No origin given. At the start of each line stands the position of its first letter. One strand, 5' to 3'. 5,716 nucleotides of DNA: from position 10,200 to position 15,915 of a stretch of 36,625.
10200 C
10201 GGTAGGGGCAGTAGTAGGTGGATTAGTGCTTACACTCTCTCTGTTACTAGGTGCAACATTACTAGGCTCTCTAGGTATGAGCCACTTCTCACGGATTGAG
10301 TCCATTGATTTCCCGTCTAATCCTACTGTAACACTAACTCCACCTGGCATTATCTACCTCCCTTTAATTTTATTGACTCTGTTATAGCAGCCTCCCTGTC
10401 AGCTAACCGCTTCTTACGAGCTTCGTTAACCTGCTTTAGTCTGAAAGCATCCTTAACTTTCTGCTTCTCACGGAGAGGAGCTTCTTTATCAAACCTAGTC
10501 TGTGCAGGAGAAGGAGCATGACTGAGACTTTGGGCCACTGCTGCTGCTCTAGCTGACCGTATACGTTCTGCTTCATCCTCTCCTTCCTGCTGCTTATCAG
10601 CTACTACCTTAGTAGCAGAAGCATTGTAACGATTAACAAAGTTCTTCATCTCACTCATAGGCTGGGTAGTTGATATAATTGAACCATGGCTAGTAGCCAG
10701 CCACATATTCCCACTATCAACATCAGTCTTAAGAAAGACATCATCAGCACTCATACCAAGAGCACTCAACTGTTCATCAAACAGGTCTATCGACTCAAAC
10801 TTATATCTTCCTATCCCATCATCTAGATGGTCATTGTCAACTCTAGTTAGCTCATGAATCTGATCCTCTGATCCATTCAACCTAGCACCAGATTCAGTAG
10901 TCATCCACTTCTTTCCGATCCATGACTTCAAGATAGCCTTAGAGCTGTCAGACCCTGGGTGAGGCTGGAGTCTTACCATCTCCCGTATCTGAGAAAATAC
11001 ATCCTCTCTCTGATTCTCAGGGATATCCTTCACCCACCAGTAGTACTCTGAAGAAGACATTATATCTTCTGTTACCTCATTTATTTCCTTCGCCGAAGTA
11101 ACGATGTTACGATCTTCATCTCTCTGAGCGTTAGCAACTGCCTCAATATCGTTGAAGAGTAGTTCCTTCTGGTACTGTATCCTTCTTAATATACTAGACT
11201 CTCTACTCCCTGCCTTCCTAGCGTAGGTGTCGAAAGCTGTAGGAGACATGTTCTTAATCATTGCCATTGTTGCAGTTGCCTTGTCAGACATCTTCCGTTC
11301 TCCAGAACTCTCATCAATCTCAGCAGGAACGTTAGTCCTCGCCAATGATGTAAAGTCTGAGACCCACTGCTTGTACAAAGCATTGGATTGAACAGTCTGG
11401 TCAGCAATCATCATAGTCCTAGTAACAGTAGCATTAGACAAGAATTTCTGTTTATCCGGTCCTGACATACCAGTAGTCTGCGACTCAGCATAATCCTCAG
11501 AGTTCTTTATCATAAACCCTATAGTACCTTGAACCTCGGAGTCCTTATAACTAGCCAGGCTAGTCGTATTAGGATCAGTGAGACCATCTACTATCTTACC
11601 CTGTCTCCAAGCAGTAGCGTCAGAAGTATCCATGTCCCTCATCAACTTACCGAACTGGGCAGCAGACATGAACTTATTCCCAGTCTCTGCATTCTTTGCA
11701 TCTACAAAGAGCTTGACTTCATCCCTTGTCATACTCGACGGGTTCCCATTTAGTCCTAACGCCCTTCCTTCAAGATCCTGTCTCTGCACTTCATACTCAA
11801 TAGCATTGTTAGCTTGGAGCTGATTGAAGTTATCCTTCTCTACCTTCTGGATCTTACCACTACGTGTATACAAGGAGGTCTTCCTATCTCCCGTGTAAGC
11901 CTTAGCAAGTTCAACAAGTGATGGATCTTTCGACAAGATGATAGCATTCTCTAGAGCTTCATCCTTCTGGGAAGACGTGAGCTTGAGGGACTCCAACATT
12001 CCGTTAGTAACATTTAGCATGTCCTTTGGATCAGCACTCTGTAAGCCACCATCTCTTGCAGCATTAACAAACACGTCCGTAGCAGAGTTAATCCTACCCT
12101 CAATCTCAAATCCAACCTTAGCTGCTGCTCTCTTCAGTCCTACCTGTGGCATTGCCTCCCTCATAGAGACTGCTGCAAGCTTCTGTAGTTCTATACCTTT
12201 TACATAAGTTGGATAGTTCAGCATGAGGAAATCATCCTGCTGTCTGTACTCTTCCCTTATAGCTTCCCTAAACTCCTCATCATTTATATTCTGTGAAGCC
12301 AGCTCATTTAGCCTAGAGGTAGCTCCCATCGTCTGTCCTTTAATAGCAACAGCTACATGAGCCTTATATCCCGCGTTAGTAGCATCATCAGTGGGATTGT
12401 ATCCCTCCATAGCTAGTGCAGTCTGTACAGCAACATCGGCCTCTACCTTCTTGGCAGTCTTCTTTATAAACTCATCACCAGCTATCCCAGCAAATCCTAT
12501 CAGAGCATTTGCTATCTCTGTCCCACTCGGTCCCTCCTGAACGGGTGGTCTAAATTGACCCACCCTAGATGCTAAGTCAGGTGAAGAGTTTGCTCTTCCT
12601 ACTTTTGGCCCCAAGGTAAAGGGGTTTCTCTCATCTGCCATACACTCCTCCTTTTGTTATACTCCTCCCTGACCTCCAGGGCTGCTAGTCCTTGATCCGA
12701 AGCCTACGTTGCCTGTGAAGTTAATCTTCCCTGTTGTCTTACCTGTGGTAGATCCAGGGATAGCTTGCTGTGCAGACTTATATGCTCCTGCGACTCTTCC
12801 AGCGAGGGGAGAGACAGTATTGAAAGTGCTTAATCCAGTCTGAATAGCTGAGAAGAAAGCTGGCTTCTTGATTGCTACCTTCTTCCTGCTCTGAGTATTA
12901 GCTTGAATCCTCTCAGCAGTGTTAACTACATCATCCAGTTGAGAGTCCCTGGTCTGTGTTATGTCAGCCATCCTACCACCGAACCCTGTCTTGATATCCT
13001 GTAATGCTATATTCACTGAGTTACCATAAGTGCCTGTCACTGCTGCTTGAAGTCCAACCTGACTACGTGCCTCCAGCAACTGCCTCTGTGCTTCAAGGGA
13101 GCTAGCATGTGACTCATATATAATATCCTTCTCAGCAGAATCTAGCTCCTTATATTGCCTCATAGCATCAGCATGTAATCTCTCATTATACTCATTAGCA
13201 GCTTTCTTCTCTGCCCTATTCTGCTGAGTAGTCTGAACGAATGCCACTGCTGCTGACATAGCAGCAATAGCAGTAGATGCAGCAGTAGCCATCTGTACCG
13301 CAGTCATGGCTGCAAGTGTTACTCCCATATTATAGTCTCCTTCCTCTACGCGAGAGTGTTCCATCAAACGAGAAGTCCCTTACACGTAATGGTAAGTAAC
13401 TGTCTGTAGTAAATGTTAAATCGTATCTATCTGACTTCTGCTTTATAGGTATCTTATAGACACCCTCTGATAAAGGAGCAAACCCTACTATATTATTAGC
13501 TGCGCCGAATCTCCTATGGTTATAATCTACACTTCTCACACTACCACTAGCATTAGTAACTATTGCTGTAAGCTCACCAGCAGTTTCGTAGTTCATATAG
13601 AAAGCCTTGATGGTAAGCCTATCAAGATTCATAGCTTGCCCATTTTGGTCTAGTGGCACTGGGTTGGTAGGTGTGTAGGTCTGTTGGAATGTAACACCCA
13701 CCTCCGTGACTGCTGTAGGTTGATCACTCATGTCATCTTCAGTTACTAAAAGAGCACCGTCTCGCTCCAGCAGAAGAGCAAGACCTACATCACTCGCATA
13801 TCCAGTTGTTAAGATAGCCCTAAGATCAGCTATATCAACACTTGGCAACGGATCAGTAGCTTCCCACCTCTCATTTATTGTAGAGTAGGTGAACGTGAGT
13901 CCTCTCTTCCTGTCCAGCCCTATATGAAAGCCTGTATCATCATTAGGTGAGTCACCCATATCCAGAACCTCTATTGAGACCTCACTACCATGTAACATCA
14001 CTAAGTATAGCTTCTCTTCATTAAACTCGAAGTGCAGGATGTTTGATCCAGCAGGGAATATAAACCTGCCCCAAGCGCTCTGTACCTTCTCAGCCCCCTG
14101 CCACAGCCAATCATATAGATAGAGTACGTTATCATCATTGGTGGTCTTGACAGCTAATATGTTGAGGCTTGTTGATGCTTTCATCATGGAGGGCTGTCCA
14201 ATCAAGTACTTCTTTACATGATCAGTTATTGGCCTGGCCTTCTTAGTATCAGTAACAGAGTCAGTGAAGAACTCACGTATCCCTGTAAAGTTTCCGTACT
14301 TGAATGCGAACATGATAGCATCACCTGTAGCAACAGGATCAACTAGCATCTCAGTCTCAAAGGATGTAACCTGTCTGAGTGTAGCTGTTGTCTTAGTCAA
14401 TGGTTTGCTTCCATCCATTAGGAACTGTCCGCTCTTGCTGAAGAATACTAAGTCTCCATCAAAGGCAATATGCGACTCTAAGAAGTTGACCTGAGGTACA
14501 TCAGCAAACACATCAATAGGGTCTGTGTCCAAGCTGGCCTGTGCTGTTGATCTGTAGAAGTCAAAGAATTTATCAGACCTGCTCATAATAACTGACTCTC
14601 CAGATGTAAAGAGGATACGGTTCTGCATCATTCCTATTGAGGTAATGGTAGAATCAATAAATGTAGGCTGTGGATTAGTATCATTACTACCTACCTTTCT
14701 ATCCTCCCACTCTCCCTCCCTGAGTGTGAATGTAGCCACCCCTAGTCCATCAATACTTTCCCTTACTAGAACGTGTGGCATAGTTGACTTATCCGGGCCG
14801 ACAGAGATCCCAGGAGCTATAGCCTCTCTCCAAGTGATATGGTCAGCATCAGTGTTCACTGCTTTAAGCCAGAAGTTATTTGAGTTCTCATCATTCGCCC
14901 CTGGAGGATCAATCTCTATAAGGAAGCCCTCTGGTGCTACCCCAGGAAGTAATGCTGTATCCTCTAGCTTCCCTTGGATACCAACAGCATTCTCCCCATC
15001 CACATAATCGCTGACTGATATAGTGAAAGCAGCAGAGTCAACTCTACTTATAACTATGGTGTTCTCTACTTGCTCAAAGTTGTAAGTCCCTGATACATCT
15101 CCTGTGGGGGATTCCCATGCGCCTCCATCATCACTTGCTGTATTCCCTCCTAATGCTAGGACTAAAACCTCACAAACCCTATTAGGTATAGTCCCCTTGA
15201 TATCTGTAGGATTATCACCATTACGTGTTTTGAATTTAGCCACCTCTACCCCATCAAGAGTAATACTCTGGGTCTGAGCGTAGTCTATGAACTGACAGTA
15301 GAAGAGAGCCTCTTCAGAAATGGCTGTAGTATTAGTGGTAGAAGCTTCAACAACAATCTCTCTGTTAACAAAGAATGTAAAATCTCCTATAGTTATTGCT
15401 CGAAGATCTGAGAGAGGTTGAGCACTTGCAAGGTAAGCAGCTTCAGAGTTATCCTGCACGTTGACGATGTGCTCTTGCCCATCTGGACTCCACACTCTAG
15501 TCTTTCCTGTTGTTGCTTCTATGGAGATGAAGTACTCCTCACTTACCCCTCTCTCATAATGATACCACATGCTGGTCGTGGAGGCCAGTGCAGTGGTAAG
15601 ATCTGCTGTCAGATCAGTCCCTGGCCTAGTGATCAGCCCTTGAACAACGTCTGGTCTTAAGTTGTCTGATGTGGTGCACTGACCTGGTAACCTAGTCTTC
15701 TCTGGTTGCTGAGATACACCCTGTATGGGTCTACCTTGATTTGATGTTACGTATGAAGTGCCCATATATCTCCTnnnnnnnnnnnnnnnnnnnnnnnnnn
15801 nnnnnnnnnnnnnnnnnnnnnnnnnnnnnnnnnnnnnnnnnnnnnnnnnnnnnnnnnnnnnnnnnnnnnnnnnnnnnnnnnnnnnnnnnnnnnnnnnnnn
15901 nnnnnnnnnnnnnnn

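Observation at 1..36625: SP6/K11-like single-subunit-RNAP promoter family (5 copies) in a genome with no recognisable RNA polymerase gene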

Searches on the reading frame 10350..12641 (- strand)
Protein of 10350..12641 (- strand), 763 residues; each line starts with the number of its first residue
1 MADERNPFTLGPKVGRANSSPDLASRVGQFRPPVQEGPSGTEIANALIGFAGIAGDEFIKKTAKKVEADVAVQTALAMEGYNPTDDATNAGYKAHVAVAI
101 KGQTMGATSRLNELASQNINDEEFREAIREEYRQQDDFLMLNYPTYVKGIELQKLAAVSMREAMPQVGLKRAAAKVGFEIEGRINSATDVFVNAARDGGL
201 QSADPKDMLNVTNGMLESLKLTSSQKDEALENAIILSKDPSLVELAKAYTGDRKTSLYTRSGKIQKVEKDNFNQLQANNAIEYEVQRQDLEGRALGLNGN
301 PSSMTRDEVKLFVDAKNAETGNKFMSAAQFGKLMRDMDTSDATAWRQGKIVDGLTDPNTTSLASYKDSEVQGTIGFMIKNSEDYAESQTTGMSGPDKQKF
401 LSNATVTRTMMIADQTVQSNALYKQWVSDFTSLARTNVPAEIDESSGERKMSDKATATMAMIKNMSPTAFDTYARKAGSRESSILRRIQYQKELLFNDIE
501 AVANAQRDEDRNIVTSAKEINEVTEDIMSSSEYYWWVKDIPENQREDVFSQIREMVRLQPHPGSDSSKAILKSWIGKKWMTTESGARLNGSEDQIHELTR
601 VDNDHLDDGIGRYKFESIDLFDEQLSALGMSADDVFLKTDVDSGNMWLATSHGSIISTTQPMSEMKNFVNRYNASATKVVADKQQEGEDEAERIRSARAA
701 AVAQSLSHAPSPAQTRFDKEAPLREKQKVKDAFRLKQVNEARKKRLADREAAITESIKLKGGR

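Call 4: search_protein_families(library=pfam, proteins=[window:10350-12641:-], max_evalue=0.01)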
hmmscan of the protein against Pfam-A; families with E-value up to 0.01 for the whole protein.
window:10350-12641:- (763 aa): 0 families

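Call 6: search_protein_families(library=phrogs, proteins=[window:10350-12641:-], max_evalue=0.001)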
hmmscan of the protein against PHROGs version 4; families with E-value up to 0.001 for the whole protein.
window:10350-12641:- (763 aa): 1 family
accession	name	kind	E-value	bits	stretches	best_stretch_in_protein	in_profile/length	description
phrog_4290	-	lysis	3.7e-27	96.2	1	35-728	37-734/969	lysozyme domain-containing protein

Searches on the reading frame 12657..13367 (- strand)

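Call 4: search_protein_families(library=pfam, proteins=[window:12657-13367:-], max_evalue=0.01)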
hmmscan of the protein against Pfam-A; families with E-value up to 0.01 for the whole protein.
window:12657-13367:- (236 aa): 1 family
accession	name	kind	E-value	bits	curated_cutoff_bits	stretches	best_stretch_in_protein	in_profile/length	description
PF24072.1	T7_gp14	-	5.1e-21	75.9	27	1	28-209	5-181/187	T7 virus internal virion protein gp14 family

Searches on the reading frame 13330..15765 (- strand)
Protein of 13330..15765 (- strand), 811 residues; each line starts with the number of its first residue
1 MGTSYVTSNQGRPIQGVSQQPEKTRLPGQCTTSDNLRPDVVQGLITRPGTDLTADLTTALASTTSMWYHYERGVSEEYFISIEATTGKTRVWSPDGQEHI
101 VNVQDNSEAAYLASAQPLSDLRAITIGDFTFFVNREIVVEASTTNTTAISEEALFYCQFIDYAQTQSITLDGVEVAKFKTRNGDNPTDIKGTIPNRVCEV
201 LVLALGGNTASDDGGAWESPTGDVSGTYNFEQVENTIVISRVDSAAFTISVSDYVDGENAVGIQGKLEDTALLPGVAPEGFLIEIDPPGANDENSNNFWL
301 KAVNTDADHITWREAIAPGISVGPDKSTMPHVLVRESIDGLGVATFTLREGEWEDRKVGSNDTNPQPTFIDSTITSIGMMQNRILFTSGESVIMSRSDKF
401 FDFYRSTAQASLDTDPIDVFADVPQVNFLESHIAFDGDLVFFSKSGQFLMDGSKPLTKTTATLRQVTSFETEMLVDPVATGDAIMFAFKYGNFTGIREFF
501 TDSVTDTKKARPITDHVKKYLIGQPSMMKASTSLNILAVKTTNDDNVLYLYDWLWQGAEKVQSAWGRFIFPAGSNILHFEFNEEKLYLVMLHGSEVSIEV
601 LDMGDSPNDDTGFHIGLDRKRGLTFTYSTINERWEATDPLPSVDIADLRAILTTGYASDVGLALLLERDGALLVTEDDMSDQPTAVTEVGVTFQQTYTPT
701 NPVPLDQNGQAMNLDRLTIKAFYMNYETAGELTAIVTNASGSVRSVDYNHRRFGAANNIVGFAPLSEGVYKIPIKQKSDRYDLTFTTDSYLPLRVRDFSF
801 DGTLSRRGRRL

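Call 4: search_protein_families(library=pfam, proteins=[window:13330-15765:-], max_evalue=0.01)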
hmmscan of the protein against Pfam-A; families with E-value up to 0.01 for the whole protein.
window:13330-15765:- (811 aa): 1 family
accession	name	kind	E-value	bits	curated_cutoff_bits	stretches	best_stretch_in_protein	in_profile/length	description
PF25675.1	Phage_nozzle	-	1.8e-180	602.3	27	1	4-810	2-793/794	Bacteriophage nozzle protein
